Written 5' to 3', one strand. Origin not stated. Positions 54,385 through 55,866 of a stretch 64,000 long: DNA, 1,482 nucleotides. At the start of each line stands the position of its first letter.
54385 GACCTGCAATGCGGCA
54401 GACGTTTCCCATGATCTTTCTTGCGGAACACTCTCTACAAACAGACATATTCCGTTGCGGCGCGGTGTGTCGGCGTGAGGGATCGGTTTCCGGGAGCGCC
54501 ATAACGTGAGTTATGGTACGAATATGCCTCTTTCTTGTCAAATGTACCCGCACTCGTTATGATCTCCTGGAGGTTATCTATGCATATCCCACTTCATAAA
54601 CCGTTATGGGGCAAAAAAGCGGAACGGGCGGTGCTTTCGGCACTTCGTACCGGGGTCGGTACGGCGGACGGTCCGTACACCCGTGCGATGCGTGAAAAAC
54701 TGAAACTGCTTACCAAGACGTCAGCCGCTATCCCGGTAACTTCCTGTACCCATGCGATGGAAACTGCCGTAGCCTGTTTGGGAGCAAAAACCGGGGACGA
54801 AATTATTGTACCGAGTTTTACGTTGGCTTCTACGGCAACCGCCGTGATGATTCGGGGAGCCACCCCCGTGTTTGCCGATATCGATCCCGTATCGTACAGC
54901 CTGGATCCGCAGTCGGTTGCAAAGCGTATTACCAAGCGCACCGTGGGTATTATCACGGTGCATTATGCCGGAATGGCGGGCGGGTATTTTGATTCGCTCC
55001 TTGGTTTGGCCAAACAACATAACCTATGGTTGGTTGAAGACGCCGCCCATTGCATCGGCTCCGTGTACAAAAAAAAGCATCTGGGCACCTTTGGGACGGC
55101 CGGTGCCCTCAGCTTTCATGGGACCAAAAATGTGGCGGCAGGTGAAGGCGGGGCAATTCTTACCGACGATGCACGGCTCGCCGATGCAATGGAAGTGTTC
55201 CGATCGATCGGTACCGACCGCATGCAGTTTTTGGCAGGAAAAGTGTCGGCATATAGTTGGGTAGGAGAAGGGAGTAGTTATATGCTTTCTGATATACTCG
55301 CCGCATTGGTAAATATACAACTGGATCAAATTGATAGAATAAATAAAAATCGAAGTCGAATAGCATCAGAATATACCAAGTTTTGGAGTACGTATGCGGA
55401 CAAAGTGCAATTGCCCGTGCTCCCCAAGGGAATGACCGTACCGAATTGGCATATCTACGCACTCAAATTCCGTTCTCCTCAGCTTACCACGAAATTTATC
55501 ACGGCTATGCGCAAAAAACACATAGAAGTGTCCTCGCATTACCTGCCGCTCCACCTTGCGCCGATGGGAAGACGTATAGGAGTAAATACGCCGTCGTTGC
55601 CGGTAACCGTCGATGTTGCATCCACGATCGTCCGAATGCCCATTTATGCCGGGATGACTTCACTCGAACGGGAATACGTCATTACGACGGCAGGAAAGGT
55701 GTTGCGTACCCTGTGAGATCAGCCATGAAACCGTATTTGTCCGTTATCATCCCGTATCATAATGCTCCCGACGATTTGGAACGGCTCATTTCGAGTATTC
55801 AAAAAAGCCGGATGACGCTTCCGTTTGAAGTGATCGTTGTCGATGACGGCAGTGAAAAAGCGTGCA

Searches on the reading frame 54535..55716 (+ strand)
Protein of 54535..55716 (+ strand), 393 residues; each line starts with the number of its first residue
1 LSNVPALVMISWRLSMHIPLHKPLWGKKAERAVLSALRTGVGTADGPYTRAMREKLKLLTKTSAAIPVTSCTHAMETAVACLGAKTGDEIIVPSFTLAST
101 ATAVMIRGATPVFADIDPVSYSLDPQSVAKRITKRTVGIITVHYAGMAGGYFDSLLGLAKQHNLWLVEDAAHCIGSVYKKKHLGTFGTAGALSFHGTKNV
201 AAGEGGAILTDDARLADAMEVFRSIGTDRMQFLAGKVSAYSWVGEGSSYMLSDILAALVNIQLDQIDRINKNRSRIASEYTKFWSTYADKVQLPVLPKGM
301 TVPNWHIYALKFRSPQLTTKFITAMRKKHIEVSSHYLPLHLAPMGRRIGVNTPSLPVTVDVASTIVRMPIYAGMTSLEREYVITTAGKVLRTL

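Call 25: search_protein_families(library=pfam, proteins=[window:54535-55716:+], max_evalue=0.001)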
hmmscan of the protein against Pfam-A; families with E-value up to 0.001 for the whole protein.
window:54535-55716:+ (393 aa): 3 families
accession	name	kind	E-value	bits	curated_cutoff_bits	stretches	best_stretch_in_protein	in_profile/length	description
PF01041.23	DegT_DnrJ_EryC1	-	1.4e-84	284.8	19.8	1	28-384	6-357/360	DegT/DnrJ/EryC1/StrS aminotransferase family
PF00155.27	Aminotran_1_2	-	2.5e-08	34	19.7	1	52-332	47-330/361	Aminotransferase class I and II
PF01212.27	Beta_elim_lyase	-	0.0004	20.2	27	1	44-231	29-231/288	Beta-eliminating lyase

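Call 78: list_cluster_members(proteins=[window:54535-55716:+, window:34745-35545:-, window:37850-39709:-, window:57561-58889:+, window:42966-43778:+])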
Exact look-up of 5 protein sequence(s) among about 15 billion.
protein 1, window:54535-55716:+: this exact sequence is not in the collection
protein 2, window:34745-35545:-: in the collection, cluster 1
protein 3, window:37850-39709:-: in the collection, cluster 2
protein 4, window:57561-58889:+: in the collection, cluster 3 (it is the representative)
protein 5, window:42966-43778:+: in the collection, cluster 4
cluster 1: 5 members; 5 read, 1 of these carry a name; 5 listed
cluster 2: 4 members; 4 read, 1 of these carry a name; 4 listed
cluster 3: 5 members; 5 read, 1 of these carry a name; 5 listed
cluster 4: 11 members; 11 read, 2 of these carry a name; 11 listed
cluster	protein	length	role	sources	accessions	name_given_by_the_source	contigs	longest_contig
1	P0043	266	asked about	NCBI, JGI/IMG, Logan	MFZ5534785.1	MAG: PIG-L deacetylase family protein [Patescibacteria group bacterium]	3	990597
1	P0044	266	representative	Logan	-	-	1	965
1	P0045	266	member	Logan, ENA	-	-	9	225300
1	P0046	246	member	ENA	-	-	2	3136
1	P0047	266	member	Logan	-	-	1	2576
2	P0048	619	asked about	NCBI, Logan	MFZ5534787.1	MAG: NPCBM/NEW2 domain-containing protein [Patescibacteria group bacterium]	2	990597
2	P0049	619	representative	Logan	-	-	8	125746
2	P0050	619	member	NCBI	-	-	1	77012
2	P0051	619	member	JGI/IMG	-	-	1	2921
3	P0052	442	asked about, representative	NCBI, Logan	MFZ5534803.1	MAG: pyridoxal-dependent decarboxylase [Patescibacteria group bacterium]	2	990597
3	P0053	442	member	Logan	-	-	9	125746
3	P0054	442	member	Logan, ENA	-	-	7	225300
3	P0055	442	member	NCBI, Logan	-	-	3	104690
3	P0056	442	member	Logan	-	-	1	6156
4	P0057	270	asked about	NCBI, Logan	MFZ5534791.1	MAG: HAD family hydrolase [Patescibacteria group bacterium]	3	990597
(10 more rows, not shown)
